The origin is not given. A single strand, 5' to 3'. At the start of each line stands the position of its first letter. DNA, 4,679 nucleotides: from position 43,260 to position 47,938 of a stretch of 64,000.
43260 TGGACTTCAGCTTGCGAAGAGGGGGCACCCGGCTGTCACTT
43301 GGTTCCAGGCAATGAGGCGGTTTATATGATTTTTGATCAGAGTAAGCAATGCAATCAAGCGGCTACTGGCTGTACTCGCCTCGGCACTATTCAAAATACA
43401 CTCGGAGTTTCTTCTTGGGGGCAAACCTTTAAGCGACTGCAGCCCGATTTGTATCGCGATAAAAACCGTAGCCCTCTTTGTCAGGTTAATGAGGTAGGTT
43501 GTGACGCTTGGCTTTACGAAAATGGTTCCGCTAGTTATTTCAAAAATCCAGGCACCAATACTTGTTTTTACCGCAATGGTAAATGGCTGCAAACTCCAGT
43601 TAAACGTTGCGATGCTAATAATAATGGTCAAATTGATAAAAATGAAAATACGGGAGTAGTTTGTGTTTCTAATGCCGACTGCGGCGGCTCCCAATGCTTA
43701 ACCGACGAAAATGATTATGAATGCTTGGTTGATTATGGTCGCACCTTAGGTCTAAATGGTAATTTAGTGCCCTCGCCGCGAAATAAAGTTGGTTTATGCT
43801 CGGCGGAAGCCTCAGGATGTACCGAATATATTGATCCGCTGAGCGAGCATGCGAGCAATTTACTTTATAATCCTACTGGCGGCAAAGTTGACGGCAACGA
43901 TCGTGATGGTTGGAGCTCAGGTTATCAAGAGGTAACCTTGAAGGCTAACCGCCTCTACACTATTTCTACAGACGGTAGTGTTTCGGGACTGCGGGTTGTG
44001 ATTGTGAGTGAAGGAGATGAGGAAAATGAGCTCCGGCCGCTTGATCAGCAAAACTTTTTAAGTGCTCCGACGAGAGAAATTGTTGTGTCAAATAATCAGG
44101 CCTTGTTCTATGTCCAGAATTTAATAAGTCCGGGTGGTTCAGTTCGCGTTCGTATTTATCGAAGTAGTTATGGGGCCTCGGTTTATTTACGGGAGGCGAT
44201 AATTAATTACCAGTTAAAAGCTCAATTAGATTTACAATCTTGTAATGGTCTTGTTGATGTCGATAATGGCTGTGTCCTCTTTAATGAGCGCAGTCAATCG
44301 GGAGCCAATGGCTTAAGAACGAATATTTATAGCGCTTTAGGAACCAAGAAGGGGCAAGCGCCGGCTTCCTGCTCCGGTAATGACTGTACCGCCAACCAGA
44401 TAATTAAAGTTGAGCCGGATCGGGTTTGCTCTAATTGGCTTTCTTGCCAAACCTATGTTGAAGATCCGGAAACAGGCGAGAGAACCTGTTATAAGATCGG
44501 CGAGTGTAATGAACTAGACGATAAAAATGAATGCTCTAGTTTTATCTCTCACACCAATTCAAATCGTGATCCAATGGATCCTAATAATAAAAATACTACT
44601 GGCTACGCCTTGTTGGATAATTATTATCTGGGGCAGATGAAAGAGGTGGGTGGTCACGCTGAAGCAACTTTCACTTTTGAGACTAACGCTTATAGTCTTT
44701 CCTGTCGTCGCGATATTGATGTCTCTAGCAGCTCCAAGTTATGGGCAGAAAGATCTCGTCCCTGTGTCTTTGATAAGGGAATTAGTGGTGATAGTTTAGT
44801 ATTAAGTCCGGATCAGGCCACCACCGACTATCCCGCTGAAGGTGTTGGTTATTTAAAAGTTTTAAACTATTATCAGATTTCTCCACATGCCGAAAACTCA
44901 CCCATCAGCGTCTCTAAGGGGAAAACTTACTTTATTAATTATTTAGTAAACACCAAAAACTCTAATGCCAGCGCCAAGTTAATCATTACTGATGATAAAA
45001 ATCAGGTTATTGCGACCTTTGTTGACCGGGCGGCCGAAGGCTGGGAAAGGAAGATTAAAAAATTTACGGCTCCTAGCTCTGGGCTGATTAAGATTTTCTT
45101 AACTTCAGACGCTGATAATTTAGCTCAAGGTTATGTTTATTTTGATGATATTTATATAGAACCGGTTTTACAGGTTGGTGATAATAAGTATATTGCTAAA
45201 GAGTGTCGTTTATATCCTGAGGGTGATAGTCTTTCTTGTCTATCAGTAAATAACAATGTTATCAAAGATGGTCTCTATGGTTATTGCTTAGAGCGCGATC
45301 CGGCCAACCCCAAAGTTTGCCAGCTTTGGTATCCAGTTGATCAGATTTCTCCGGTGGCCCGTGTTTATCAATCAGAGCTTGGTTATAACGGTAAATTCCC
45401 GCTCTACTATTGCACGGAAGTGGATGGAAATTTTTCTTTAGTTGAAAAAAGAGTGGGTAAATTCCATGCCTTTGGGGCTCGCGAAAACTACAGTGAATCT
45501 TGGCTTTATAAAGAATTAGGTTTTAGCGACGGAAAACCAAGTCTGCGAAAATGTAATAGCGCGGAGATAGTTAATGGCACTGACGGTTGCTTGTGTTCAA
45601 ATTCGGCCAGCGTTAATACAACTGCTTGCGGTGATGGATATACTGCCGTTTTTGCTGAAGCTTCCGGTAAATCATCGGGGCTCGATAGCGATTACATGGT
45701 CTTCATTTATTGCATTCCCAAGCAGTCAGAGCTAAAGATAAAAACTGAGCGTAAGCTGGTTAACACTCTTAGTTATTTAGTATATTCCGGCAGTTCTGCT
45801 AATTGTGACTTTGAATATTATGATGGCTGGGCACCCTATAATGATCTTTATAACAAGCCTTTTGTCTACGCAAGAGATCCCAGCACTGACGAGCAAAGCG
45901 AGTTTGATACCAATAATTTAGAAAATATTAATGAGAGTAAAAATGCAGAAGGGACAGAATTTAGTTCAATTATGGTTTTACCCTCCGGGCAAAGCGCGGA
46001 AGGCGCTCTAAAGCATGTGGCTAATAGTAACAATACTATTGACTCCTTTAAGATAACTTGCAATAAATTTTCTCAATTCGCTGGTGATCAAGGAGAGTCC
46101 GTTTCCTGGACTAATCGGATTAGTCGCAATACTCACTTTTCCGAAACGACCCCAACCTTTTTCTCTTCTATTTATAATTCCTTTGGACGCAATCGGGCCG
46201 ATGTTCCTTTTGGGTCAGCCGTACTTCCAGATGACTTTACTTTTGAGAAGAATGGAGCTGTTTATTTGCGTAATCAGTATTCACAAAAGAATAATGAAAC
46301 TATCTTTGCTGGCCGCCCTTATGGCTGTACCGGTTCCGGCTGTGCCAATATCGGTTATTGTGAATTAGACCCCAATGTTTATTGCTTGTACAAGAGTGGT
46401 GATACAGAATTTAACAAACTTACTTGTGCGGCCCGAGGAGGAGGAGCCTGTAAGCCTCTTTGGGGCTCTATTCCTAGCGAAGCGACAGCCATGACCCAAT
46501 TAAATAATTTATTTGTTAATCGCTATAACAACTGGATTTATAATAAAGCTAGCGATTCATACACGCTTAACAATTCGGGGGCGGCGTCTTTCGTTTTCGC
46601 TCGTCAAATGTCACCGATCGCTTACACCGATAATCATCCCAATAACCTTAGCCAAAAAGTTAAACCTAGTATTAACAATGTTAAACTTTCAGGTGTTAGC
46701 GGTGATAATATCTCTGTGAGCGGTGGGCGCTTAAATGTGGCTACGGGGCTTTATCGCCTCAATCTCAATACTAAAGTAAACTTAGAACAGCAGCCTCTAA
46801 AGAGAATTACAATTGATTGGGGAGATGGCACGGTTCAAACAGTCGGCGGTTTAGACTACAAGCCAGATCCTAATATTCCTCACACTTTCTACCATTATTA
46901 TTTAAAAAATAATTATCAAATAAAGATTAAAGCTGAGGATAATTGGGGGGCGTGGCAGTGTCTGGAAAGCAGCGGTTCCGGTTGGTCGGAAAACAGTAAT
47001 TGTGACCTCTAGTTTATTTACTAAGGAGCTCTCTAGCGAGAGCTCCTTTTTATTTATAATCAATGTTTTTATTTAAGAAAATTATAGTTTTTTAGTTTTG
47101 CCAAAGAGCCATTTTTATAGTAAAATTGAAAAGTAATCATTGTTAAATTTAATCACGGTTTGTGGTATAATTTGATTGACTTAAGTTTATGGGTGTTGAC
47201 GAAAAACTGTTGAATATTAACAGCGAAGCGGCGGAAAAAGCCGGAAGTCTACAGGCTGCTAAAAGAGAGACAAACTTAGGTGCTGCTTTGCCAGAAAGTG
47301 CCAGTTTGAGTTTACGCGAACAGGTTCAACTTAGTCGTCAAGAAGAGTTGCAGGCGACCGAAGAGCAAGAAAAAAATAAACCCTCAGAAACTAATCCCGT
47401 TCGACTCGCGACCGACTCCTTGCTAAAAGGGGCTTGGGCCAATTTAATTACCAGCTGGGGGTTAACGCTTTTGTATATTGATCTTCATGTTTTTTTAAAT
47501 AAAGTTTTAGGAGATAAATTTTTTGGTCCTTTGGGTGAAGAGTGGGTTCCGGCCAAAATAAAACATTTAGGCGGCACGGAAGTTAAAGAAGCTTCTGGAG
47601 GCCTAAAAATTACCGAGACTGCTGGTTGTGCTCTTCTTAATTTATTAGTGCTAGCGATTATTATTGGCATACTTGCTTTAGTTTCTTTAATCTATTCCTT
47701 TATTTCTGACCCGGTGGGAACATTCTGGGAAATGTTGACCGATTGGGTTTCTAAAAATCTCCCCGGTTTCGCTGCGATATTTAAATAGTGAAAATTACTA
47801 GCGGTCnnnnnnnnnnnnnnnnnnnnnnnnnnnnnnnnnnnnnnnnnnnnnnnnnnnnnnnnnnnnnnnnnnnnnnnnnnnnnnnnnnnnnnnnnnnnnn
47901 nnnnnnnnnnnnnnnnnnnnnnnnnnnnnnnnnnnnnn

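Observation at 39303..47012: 2569-aa secreted, cysteine-rich, modular giant protein with CBM-like and PKD-like modules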

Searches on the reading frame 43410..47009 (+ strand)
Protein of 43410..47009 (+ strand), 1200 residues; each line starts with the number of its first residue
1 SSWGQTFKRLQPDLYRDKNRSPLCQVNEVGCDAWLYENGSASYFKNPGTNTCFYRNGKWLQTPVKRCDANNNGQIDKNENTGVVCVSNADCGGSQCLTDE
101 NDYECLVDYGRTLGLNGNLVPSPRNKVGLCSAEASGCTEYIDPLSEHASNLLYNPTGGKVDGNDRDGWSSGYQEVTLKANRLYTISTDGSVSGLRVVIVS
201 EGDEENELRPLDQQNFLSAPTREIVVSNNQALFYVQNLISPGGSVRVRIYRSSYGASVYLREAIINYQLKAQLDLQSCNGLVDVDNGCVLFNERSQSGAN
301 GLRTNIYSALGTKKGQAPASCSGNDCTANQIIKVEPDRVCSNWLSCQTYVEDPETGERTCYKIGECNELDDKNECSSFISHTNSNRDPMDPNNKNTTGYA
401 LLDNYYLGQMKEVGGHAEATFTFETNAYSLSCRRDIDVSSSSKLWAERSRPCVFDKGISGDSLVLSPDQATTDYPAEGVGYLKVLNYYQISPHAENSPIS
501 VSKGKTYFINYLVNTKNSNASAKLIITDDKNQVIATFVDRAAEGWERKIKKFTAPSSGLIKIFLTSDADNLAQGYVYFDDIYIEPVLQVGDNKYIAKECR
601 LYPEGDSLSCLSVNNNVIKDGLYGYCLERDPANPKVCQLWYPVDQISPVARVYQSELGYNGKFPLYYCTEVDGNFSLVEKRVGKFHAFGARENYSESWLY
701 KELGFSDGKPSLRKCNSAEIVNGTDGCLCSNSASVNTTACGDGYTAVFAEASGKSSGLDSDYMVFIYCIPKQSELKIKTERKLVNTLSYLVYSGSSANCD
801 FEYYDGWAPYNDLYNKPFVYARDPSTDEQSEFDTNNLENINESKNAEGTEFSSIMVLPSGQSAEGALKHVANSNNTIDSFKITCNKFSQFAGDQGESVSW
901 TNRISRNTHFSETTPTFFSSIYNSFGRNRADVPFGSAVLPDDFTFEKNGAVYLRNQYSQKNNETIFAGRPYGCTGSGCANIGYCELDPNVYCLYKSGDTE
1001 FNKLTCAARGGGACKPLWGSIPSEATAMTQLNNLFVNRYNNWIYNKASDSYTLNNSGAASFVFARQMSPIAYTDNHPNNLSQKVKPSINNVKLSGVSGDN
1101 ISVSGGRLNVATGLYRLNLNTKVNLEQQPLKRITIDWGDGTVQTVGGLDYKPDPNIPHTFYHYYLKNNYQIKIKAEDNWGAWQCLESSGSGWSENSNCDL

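Call 52: predict_structure(alignment_id=A4)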
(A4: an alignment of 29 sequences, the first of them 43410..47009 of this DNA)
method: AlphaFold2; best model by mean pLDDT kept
length: 1200 residues; sequences in the alignment: 29
mean_pLDDT: 70.1   pTM: 0.53
mean pLDDT of the five models: 70.1, 69.7, 66.4, 66.1, 65.9
residues with pLDDT >= 90: 157; 70-90: 552; 50-70: 278; < 50: 213
segments of 3 or more residues with pLDDT < 50: 1-48, 108-121, 127-149, 160-165, 240-242, 264-275, 285-287, 293-307, 324-328, 333-342, 369-374, 388-402, 600-622, 644-655
pLDDT, mean of each block of 10 residues (from residue 1): 25 31 40 37 42 54 71 72 64 72 57 30 45 25 41 62 52 73 71 80 66 60 77 67 71 73 41 47 53 41 46 54 50 40 58 54 56 52 49 45 57 69 75 87 84 80 72 59 89 77 80 86 91 92 85 84 89 85 78 70 29 28 60 54 39 49 81 93 90 78 87 86 86 88 89 57 86 91 81 64 93 90 68 82 88 90 88 82 89 74 73 79 73 70 76 84 75 92 88 92 87 90 88 84 87 70 82 78 89 75 78 80 83 79 67 80 79 85 85 70
secondary structure, 60 per line:
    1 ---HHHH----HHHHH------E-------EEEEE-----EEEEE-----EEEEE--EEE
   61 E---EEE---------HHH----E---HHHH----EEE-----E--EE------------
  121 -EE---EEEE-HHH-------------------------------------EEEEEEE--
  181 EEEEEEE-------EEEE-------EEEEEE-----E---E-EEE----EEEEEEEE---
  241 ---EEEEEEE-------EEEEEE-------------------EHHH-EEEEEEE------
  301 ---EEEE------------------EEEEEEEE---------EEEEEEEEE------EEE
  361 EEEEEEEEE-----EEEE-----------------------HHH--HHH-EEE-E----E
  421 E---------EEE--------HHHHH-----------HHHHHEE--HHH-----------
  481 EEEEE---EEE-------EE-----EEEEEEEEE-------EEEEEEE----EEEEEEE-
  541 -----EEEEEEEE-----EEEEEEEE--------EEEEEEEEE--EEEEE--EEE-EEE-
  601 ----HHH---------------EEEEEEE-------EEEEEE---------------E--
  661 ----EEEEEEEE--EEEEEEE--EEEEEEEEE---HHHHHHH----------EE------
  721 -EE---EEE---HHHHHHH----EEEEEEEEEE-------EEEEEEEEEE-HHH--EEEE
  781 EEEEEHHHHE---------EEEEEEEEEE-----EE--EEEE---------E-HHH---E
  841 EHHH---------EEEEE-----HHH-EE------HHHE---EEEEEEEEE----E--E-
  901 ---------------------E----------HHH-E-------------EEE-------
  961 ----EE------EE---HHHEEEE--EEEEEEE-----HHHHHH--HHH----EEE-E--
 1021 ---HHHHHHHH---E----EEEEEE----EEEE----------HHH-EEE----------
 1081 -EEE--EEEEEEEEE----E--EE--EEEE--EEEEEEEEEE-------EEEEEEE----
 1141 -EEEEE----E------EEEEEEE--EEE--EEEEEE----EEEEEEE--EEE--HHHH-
elements in order (helices of 4 or more, strands of 3 or more residues): H4-7 H12-16 E31-35 E41-45 E51-55 E58-61 E65-67 H88-91 E96-98 E127-130 E172-178 E181-187 E195-198 E206-211 E223-225 E230-237 E244-250 E258-263 E288-294 E304-307 E326-333 E343-351 E358-369 E375-378 E411-413 E431-433 H442-446 H458-462 E481-485 E489-491 E506-514 E522-528 E533-539 E546-553 E559-566 E575-583 E586-590 E593-595 E597-599 E623-629 E637-642 E665-672 E675-681 E684-692 H696-702 E727-729 H733-739 E744-753 E761-770 E777-785 H786-789 E800-809 E819-822 E854-858 E883-891 E951-953 E981-984 E987-993 H999-1004 E1014-1016 H1024-1031 E1040-1045 E1050-1053 E1068-1070 E1082-1084 E1087-1095 E1107-1110 E1113-1122 E1130-1136 E1142-1146 E1158-1164 E1167-1169 E1172-1177 E1182-1188 E1191-1193 H1196-1199

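Call 55: fold_search(model_id=the predicted structure, library=pdb)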
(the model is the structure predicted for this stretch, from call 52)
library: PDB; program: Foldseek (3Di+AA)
matches with E <= 10: 1421; with E <= 0.001: 84
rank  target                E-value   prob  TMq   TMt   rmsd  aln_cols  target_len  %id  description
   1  6uwi_E                8.7e-06  0.92  0.08  0.13  33.9       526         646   10  Crystal structure of the Clostridium difficile translocase CDTb (released 2020-01-22)
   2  4xup_F                1.4e-05  1.00  0.09  0.30  16.8       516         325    9  Structure of the N-terminal CBM22-1-CBM22-2 tandem domain from Paenibacillus barcinonensis Xyn10C (released 2015-06-03)
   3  8yrm_A                1.5e-05  0.98  0.09  0.20  29.1       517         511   11  Iota toxin Ib pore serine-clamp mutant (released 2025-03-26)
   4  7js4                  1.6e-05  0.98  0.08  0.09  20.9       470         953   10  The structure of the M60 catalytic domain with the CBM51-1 and CBM51-2 domains from Clostridium perfringens ZmpB (released 2021-02-03)
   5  9jsh_C                1.6e-05  0.98  0.09  0.20  24.1       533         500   11  Clostridium perfringens iota toxin pore Ib in prepore III state (released 2025-05-14)
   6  9jsm_E                2.0e-05  0.99  0.10  0.22  20.9       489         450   11  Clostridium perfringens iota toxin pore Ib in prepore VI state (released 2025-05-14)
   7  6uwi_A                2.2e-05  0.87  0.08  0.14  34.0       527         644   10  Crystal structure of the Clostridium difficile translocase CDTb (released 2020-01-22)
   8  9b8i                  2.4e-05  0.84  0.07  0.11  28.1       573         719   10  Cryo-EM structure of the E. coli cellulose synthase BcsB-BcsC fusion protein (released 2025-02-19)
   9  9jsg                  3.1e-05  0.97  0.09  0.19  35.2       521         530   12  Clostridium perfringens iota toxin pore Ib in pore state (released 2025-05-14)
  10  9vqm_B                3.1e-05  0.91  0.08  0.11  28.9       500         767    8  Cryo-EM structure of Elapor1WT in tetrameric form (released 2025-07-23)
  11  9jsi_G                3.3e-05  0.99  0.10  0.21  22.3       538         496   10  Clostridium perfringens iota toxin pore Ib in prepore II state (released 2025-05-14)
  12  6uwi_G                3.5e-05  0.85  0.08  0.14  33.1       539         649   10  Crystal structure of the Clostridium difficile translocase CDTb (released 2020-01-22)
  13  9jsh_E                3.7e-05  0.97  0.09  0.19  22.1       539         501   10  Clostridium perfringens iota toxin pore Ib in prepore III state (released 2025-05-14)
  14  6uwi_D                3.8e-05  0.84  0.08  0.13  34.0       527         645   10  Crystal structure of the Clostridium difficile translocase CDTb (released 2020-01-22)
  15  8w7n                  4.0e-05  0.97  0.08  0.10  26.9       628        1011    8  Crystal structure of the in-cell Cry1Aa purified from Bacillus thuringiensis (released 2024-03-06)
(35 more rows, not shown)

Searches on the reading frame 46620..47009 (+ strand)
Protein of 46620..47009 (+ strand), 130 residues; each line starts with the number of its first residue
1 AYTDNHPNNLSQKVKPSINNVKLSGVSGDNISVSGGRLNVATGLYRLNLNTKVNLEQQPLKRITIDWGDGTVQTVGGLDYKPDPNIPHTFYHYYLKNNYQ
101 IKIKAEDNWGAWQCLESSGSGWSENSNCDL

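Call 71: search_solved_structures(query=A6, max_evalue=10, show_alignments=4)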
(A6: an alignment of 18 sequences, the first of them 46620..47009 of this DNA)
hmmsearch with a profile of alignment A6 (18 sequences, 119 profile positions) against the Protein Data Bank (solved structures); distinct sequences matched with E-value up to 10: 3.
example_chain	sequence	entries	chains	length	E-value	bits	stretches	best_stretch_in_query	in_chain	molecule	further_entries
7ane_v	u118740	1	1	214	0.091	15.9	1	68-100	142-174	mS37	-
6hiv_Cm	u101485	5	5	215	0.15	15.2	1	67-99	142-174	mS37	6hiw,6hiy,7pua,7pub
7aor_v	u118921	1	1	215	0.18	14.9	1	67-99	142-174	mS37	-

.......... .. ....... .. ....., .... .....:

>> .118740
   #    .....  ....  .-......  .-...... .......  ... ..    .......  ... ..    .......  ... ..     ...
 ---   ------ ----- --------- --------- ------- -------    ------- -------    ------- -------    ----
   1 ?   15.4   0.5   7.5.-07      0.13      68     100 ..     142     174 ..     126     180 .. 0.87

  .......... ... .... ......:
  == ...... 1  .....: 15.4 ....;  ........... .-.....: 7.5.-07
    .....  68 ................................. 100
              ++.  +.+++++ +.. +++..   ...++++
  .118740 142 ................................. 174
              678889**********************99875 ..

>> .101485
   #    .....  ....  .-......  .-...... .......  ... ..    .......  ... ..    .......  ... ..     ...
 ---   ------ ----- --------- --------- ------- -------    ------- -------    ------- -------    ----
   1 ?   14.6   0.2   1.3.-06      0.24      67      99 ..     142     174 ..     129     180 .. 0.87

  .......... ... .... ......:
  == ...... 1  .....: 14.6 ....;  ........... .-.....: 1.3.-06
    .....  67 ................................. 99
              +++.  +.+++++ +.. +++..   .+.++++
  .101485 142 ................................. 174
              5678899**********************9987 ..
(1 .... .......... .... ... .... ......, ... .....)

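Call 72: search_protein_families(library=pfam, alignment_id=A6, max_evalue=10)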
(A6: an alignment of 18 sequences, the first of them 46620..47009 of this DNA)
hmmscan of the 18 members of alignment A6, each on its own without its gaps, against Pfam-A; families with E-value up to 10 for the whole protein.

A. member 1, window:46620-47009:+ (130 aa): 1 family
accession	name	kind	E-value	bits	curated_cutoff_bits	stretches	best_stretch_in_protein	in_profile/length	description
PF22199.2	FKBP26_IF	-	0.24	11.8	27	1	14-40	13-40/46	FKBP26, IF domain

B. families by the number of members that match (of 18 scanned): 10 families
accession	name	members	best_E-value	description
PF07495.19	Y_Y_Y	2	0.061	Y_Y_Y domain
PF10029.15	DUF2271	2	0.078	Predicted periplasmic protein (DUF2271)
PF04096.20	Nucleoporin2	2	0.079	Nup98-96 autopeptidase S59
PF18573.7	BclA_C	1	0.033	BclA C-terminal domain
PF16411.10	SusF_SusE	1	0.036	Outer membrane protein SusF_SusE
PF16967.11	TcfC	1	0.037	E-set like domain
PF22250.1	PFF1_C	1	0.076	Vacuolar membrane protease, C-terminal domain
PF00386.27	C1q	1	0.086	C1q domain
PF18911.6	PKD_4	1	0.14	PKD domain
PF22199.2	FKBP26_IF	1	0.24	FKBP26, IF domain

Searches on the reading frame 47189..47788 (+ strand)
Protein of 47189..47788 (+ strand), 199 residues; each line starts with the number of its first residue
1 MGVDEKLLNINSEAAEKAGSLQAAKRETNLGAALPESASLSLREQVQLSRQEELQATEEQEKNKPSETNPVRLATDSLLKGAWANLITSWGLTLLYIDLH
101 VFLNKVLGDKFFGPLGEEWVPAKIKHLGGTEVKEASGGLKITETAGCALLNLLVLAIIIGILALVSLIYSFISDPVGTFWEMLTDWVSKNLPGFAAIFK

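Call 6: search_protein_families(library=pfam, proteins=[window:47189-47788:+], max_evalue=0.01)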
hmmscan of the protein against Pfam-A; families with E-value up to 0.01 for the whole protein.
window:47189-47788:+ (199 aa): 0 families

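Call 8: search_protein_families(library=ncbifam, proteins=[window:47189-47788:+], max_evalue=1)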
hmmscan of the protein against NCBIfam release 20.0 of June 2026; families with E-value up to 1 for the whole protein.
window:47189-47788:+ (199 aa): 1 family
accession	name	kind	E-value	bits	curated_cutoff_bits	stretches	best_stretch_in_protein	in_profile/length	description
NF041554.1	SA1362_fam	subfamily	0.21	11.8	42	1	154-183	3-32/70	SA1362 family protein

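Call 34: search_protein_families(library=pfam, proteins=[window:47189-47788:+], max_evalue=10)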
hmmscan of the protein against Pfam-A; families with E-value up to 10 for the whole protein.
window:47189-47788:+ (199 aa): 0 families

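Call 97: search_protein_families(library=phrogs, proteins=[window:47189-47788:+], max_evalue=0.01)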
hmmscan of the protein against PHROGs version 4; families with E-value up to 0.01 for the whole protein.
window:47189-47788:+ (199 aa): 0 families
